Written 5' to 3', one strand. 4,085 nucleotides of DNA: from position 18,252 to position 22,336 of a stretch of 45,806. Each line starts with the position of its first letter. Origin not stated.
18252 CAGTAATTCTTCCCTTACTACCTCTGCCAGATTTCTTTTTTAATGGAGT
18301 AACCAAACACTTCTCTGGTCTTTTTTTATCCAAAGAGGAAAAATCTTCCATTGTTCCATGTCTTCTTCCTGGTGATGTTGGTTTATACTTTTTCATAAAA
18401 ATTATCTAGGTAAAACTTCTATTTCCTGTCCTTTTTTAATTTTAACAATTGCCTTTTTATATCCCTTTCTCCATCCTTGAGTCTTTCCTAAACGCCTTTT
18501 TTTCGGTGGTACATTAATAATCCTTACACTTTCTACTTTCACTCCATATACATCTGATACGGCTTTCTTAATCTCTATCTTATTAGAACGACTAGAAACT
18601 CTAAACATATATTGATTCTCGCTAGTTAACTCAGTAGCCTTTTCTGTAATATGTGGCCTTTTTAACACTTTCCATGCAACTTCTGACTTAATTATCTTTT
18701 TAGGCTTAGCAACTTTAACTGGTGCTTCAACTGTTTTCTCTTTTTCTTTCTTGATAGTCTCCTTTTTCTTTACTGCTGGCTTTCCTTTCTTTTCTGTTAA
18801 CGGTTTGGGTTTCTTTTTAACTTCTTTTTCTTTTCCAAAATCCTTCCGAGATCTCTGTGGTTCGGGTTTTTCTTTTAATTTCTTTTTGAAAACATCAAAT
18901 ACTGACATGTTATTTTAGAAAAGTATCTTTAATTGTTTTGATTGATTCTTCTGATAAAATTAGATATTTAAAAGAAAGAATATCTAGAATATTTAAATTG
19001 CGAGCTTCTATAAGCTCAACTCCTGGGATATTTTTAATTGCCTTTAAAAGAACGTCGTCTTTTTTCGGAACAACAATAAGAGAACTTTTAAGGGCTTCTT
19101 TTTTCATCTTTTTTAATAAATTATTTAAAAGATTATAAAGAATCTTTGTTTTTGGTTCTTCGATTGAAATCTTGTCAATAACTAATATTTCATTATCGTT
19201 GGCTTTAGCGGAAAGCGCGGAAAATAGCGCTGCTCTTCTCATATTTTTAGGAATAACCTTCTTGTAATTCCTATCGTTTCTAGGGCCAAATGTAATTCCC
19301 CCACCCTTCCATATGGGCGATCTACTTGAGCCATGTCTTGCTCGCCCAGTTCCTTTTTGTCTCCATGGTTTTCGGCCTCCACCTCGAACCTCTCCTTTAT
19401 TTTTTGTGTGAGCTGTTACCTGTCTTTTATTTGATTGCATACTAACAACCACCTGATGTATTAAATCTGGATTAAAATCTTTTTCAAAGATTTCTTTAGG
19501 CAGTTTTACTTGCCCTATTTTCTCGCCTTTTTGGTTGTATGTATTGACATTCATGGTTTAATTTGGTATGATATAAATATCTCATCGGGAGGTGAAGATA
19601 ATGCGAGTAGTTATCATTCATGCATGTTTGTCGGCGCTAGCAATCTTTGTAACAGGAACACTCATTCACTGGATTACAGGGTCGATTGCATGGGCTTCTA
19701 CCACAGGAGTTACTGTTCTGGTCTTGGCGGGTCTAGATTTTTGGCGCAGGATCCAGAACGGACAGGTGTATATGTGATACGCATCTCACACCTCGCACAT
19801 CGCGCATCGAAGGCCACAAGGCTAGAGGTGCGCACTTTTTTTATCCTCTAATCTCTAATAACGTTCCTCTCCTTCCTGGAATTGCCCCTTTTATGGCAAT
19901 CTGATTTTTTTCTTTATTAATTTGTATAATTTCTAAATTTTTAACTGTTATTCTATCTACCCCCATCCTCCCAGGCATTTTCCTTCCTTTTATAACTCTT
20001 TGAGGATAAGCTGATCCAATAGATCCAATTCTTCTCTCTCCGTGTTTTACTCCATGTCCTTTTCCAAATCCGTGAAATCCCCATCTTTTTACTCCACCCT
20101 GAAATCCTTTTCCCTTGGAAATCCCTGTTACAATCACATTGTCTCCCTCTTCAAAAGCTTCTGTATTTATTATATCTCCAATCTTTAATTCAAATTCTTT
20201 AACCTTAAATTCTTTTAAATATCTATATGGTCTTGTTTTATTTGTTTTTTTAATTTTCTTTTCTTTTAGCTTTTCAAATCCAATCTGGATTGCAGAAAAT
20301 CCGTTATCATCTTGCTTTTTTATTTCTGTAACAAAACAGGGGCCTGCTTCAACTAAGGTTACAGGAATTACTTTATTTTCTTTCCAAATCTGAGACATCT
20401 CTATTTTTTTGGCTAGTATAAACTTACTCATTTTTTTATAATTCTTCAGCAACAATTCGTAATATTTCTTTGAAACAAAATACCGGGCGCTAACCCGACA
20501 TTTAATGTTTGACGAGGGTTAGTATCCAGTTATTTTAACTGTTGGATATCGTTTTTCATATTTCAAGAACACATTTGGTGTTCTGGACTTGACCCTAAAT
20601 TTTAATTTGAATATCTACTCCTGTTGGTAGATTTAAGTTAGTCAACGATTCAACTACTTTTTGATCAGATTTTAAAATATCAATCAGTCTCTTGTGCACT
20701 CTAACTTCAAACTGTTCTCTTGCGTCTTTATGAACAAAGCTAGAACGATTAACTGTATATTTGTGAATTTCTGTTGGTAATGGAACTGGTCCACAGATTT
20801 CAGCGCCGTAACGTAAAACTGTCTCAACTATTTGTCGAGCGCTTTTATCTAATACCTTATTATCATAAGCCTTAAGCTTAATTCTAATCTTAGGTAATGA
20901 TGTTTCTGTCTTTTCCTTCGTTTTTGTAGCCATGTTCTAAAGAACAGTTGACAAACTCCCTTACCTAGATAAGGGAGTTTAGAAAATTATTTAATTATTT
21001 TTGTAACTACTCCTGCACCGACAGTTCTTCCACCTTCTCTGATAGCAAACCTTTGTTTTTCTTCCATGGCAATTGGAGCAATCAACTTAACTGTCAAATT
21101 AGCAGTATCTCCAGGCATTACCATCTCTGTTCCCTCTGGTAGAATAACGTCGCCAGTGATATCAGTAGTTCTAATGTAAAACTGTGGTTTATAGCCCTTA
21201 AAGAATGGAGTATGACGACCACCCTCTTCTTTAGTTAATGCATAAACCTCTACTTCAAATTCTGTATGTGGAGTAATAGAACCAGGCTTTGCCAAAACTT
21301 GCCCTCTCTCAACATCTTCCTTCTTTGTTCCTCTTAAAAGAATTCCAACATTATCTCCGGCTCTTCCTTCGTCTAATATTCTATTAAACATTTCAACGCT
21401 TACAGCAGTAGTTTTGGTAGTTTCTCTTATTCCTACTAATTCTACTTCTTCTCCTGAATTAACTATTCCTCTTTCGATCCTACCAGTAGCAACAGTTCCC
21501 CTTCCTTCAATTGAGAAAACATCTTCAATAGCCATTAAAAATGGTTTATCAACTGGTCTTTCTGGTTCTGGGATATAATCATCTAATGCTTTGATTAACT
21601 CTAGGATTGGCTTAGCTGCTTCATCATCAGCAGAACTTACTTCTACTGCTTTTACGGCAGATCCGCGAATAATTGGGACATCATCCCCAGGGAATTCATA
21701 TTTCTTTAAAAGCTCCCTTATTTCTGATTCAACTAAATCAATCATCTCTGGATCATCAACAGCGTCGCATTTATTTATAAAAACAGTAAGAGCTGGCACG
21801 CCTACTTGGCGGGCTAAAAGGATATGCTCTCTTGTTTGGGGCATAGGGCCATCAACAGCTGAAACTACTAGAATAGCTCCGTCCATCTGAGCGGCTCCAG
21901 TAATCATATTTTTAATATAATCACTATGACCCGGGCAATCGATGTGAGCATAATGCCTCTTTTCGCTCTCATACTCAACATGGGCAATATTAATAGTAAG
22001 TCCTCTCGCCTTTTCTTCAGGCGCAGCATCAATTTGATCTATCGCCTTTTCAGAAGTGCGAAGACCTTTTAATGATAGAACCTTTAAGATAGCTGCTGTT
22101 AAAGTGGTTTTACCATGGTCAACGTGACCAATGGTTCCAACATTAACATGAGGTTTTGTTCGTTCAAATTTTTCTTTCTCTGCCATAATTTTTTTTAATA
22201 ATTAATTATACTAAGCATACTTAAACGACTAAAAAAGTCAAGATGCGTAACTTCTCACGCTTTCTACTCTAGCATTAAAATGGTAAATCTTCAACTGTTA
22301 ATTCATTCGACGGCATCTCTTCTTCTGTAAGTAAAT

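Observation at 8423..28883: Four G+C-rich mini-cassettes with strong Shine-Dalgarno sites in an otherwise SD-less core genome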

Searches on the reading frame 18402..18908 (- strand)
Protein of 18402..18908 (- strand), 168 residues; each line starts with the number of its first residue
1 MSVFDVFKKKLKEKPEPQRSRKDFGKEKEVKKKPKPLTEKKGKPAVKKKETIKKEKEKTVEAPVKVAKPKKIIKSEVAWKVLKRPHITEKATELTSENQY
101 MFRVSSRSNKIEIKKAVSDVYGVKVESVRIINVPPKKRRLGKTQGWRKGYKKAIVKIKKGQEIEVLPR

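Call 12: search_protein_families(library=ncbifam, max_evalue=0.01, proteins=[window:18402-18908:-])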
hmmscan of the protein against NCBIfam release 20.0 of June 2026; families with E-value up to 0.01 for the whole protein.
window:18402-18908:- (168 aa): 17 families
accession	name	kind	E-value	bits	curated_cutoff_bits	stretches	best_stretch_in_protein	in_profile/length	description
NF004363.0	PRK05738.2-4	equivalog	6.2e-30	103.6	81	1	80-166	6-93/96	50S ribosomal protein L23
NF004366.0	PRK05738.3-2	equivalog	9.4e-27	93.3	111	1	80-166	6-93/96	50S ribosomal protein L23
NF004359.0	PRK05738.1-3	equivalog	9e-26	89.9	94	1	76-165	4-94/99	50S ribosomal protein L23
NF008919.0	PRK12280.1-3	equivalog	2e-25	89.9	150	1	80-166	5-91/157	50S ribosomal protein L23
NF004368.0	PRK05738.3-4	equivalog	5.6e-24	84.1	122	1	80-167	11-98/100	50S ribosomal protein L23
NF004365.0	PRK05738.3-1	equivalog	2.7e-21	75.7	166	1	80-167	11-98/100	50S ribosomal protein L23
NF004360.0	PRK05738.1-5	equivalog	4.9e-20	71.5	118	1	76-165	6-95/99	50S ribosomal protein L23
NF004358.0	PRK05738.1-1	equivalog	5.8e-20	71.4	134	1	73-164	2-94/100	50S ribosomal protein L23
NF004364.0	PRK05738.2-5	equivalog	2.2e-19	69.8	117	1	80-166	10-96/101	50S ribosomal protein L23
NF008918.0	PRK12280.1-1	equivalog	3.2e-19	69.3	320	1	80-165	5-90/167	50S ribosomal protein L23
NF004361.0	PRK05738.2-1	equivalog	9.7e-18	64.2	144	1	79-159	4-85/98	50S ribosomal protein L23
NF004370.0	PRK05738.3-6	equivalog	1e-11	45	103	1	80-165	6-92/96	50S ribosomal protein L23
NF004362.0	PRK05738.2-2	equivalog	1.6e-11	44.3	101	1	84-164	9-89/93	50S ribosomal protein L23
NF011118.0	PRK14548.1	equivalog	1.1e-10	41.7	82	1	79-161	2-72/84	50S ribosomal protein L23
TIGR03636.1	uL23_arch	equivalog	3.7e-09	36.8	94.95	1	85-132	1-49/77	50S ribosomal protein L23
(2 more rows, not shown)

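Call 14: find_related_loci(query=window:18405-18908:-, collection=genome_contigs, flank=10000)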
Query window:18405-18908:- (168 aa) in genome_contigs; peptide patterns used: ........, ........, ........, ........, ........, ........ (x = any residue, [..] = any of these).
599 stretches matched a pattern (row limit reached: there are more); 11 encode a relative of the query (tblastn E <= 1e-3); 11 distinct loci.
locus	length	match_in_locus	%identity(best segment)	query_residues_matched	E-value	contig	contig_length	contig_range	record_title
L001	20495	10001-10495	71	1-168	2e-67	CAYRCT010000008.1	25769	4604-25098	MAG TPA_asm: uncultured Candidatus Saccharibacteria bacterium isolate SRP191223_co1_33 genome assembly, contig: NODE_155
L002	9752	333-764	57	1-168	7e-46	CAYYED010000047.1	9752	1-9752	MAG TPA_asm: uncultured Candidatus Saccharibacteria bacterium isolate SRP067234_co1_184 genome assembly, contig: k99_827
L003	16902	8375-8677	67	68-168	2e-40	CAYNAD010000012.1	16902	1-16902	MAG TPA_asm: uncultured Candidatus Saccharibacteria bacterium isolate binchicken_co243_97 genome assembly, contig: NODE_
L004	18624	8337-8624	65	73-168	4e-38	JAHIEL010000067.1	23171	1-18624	MAG: Patescibacteria group bacterium isolate KR11_0.1_MetaG.mb.14 KR11_0.1_MetaG.mb.14_k141_907929, whole genome shotgun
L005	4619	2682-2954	66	78-168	2e-36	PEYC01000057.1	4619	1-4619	MAG: Candidatus Nealsonbacteria bacterium CG08_land_8_20_14_0_20_36_22 CG08_land_8_20_14_0.20_scaffold_37803_c, whole ge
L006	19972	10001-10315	63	65-168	1e-33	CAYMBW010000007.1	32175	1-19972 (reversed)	MAG TPA_asm: uncultured Candidatus Saccharibacteria bacterium isolate SRP178699_co1_413 genome assembly, contig: NODE_14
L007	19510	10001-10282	63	75-168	2e-31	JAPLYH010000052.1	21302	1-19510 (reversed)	MAG: Candidatus Parcubacteria bacterium isolate LacPavin_0419_WC90_MAG_36_8 LacPavin_0419_WC90_scaffold_55192, whole gen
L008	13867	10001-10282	62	75-168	8e-30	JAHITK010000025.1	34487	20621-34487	MAG: Patescibacteria group bacterium isolate MM_PC_MetaG.mb.211 MM_PC_MetaG.mb.211_k141_1589369, whole genome shotgun se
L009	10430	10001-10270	47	76-165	8e-22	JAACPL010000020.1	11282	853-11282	MAG: Candidatus Falkowbacteria bacterium isolate CG_2015-02_33_13 CG_2015-02_curated_scaffold_5602, whole genome shotgun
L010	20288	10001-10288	39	73-164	1e-12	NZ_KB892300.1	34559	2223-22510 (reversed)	Oligella ureolytica DSM 18253 B092DRAFT_scaffold_28.29, whole genome shotgun sequence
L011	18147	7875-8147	47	77-167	1e-21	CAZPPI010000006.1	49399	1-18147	MAG TPA_asm: uncultured Gammaproteobacteria bacterium isolate SRP294416_co1_755 genome assembly, contig: NODE_989_length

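Call 70: search_protein_families(library=pfam, max_evalue=0.01, proteins=[L001:20110-20493:+])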
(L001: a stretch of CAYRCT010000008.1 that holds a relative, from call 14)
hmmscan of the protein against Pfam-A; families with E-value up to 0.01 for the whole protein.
L001:20110-20493:+ (128 aa): 1 family
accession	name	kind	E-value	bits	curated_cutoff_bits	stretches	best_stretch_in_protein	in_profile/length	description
PF02698.23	DUF218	-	1.5e-14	54.5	27.6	1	50-122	13-81/133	DUF218 domain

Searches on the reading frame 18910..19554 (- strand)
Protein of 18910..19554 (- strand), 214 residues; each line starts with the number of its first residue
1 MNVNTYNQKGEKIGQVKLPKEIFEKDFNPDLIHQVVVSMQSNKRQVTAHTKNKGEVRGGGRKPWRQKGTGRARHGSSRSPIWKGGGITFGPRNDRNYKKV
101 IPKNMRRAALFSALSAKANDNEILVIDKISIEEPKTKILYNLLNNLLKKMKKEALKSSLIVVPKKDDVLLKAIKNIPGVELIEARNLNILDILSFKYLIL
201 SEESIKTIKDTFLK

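Call 12: search_protein_families(library=ncbifam, max_evalue=0.01, proteins=[window:18910-19554:-])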
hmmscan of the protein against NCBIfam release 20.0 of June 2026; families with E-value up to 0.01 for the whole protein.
window:18910-19554:- (214 aa): 4 families
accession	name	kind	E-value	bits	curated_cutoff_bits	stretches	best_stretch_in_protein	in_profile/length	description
TIGR03953.1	rplD_bact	equivalog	7.7e-66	221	130.1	1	16-209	1-187/188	50S ribosomal protein L4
NF051449.1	50S_L4_sunset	exception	5e-55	187.2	385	1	16-207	1-186/285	50S ribosomal protein L4, sunset domain variant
TIGR03672.1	rpl4p_arch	equivalog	1.4e-19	70.6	269.75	2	1-122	1-125/251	50S ribosomal protein L4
NF010248.0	PRK13695.1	equivalog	0.0076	16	156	0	112-188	91-163/180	NTPase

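Call 55: find_encoding_contigs(protein=window:18910-19554:-, flank=3000, max_places=8)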
Protein window:18910-19554:- (214 aa): 1 contig read that carries it; 1 place shown.
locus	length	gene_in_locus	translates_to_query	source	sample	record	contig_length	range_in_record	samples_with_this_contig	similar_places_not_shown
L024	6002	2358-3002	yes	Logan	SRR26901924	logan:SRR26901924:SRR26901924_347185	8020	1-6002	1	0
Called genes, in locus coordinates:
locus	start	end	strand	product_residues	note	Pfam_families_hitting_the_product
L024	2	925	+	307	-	?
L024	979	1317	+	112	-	PF00338:Ribosomal_S10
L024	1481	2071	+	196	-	PF00297:Ribosomal_L3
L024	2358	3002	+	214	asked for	PF00573:Ribosomal_L4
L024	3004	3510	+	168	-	PF00276:Ribosomal_L23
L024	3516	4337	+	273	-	PF00181:Ribosomal_L2_N, PF03947:Ribosomal_L2_C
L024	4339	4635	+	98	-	PF00203:Ribosomal_S19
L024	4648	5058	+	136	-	PF00237:Ribosomal_L22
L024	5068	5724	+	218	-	PF07650:KH_2, PF00189:Ribosomal_S3_C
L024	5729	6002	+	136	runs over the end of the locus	PF00252:Ribosomal_L16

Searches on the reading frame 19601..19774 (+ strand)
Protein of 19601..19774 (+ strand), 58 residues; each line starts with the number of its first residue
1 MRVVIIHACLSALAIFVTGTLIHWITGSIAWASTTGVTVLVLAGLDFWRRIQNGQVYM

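Call 13: search_protein_families(library=pfam, max_evalue=1, proteins=[window:19601-19774:+])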
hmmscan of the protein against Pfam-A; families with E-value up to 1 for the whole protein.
window:19601-19774:+ (58 aa): 4 families
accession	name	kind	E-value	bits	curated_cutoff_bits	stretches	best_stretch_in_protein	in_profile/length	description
PF11457.13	DUF3021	-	0.031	14.9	24.7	1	4-37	69-101/130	Protein of unknown function (DUF3021)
PF04654.17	DUF599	-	0.033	14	27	1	14-48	174-208/211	Protein of unknown function, DUF599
PF11808.13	PhoR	-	0.083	13.7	27.1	1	8-46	4-43/86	Phosphate regulon sensor protein PhoR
PF11990.13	DUF3487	-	0.12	12.6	27.8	1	5-55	26-79/114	Protein of unknown function (DUF3487)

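Call 28: find_homologous_proteins(query=window:19601-19774:+, max_evalue=0.01)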
Query seq(58 aa): no candidate shares three 5-residue words with the query. No homologue found.

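Call 65: find_related_loci(query=window:19601-19774:+, collection=viral_contigs, flank=3000)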
Query seq(58 aa) (58 aa) in viral_contigs; peptide patterns used: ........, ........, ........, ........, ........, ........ (x = any residue, [..] = any of these).
71 stretches matched a pattern, but none encodes a relative of the query by tblastn (E <= 1e-3).

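Call 75: search_protein_families(library=padloc, max_evalue=1, proteins=[window:19601-19774:+])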
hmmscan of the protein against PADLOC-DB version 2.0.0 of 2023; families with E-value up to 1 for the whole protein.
window:19601-19774:+ (58 aa): 0 families

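Call 76: search_protein_families(library=phrogs, max_evalue=1, proteins=[window:19601-19774:+])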
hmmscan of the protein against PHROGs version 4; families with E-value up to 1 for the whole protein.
window:19601-19774:+ (58 aa): 1 family
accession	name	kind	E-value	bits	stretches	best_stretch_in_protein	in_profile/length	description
phrog_30920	-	unknown function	0.35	12.1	1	3-44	7-46/59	-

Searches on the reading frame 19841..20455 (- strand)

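Call 12: search_protein_families(library=ncbifam, max_evalue=0.01, proteins=[window:19841-20455:-])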
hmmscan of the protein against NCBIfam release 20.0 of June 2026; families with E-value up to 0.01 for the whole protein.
window:19841-20455:- (204 aa): 3 families
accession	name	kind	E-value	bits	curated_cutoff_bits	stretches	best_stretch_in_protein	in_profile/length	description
TIGR03625.1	L3_bact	equivalog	1.1e-62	211.5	142.9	1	13-203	2-202/202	50S ribosomal protein L3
TIGR03626.1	L3_arch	equivalog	4.8e-21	75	308.7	1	96-191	184-279/331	50S ribosomal protein L3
NF003261.0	PRK04231.1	equivalog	3.8e-19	68.6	341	1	97-191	193-287/342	50S ribosomal protein L3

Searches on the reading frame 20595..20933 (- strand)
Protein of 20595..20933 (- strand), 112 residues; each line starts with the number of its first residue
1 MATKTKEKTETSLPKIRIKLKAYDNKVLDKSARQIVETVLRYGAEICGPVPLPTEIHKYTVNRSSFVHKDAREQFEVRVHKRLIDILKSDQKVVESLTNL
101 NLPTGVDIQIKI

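Call 12: search_protein_families(library=ncbifam, max_evalue=0.01, proteins=[window:20595-20933:-])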
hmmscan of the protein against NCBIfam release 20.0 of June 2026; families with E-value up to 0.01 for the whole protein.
window:20595-20933:- (112 aa): 3 families
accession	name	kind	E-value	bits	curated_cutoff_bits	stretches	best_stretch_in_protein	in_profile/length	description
NF001861.0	PRK00596.1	equivalog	3.1e-42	143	85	1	15-112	5-102/102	30S ribosomal protein S10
TIGR01049.1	rpsJ_bact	equivalog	2.1e-39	133.8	72.75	1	15-111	2-98/99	30S ribosomal protein S10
TIGR01046.1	uS10_euk_arch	equivalog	1.9e-18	66.7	96.25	1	15-112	2-99/99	30S ribosomal protein S10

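Call 56: find_encoding_contigs(protein=window:20595-20933:-, flank=3000, max_places=8)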
Protein window:20595-20933:- (112 aa): 1 contig read that carries it; 1 place shown.
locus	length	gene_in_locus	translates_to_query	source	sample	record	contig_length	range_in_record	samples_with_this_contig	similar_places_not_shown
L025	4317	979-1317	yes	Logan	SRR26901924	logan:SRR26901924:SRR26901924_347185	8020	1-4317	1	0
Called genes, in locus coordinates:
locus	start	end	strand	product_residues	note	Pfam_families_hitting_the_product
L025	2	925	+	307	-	?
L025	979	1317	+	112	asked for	PF00338:Ribosomal_S10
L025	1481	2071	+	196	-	PF00297:Ribosomal_L3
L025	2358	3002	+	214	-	PF00573:Ribosomal_L4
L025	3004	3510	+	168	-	PF00276:Ribosomal_L23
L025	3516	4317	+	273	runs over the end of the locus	PF00181:Ribosomal_L2_N, PF03947:Ribosomal_L2_C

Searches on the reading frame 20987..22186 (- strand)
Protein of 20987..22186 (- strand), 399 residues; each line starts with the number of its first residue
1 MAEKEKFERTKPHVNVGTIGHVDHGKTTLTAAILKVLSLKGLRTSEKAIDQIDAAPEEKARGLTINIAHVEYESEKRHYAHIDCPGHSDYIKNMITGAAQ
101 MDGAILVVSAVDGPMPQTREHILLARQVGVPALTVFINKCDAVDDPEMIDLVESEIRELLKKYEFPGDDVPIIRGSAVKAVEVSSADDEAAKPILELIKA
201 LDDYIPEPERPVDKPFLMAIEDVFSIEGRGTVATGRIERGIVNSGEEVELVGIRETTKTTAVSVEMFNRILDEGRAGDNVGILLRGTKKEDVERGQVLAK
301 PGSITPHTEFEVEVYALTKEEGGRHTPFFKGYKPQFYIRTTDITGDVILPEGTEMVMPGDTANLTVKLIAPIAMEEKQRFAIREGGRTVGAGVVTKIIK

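Call 12: search_protein_families(library=ncbifam, max_evalue=0.01, proteins=[window:20987-22186:-])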
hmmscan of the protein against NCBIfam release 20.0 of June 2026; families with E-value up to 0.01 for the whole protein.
window:20987-22186:- (399 aa): 35 families (the best 25 are shown)
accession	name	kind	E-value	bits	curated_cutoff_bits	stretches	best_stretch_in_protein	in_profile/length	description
NF009372.0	PRK12735.1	subfamily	3.7e-216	717.5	479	1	4-399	3-396/396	elongation factor Tu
NF000766.0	PRK00049.1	subfamily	6.8e-215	713.3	449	1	3-399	2-396/396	elongation factor Tu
TIGR00485.1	EF-Tu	equivalog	3.9e-211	700.8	522.4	1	4-399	3-394/394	elongation factor Tu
NF009373.0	PRK12736.1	subfamily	1.6e-208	692.2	452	1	3-398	2-393/394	elongation factor Tu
NF008969.0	PRK12317.1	subfamily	2.1e-76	257.2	502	1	9-397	3-421/426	elongation factor 1-alpha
TIGR00483.1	EF-1_alpha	equivalog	2.9e-65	220.4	540.1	1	9-397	3-422/427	translation elongation factor EF-1 subunit alpha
TIGR00475.1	selB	equivalog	4.9e-55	187.3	242.25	1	14-314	1-271/581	selenocysteine-specific translation elongation factor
TIGR03680.1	eif2g_arch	equivalog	1e-34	120.4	514.5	1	11-382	3-390/407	translation initiation factor IF-2 subunit gamma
NF003077.0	PRK04000.1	equivalog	2.2e-34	119.3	315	1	8-383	4-395/412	translation initiation factor IF-2 subunit gamma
TIGR01394.1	TypA_BipA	equivalog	1.4e-32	112.7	757.3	1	15-278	3-268/594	translational GTPase TypA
NF004035.0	PRK05506.1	subfamily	2.5e-29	102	715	1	52-306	79-328/632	bifunctional sulfate adenylyltransferase subunit 1/adenylylsulfate kinase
TIGR02034.1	CysN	subfamily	2e-27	96.3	336.1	1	52-320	55-319/406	sulfate adenylyltransferase, large subunit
NF003478.0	PRK05124.1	equivalog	2e-26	92.6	590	1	52-320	82-346/475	sulfate adenylyltransferase subunit CysN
NF007583.0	PRK10218.1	equivalog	7.4e-25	87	1260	1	15-262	7-251/607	ribosome-dependent GTPase TypA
TIGR00490.1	aEF-2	equivalog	2.7e-23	82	738.45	1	4-144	10-152/720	elongation factor EF-2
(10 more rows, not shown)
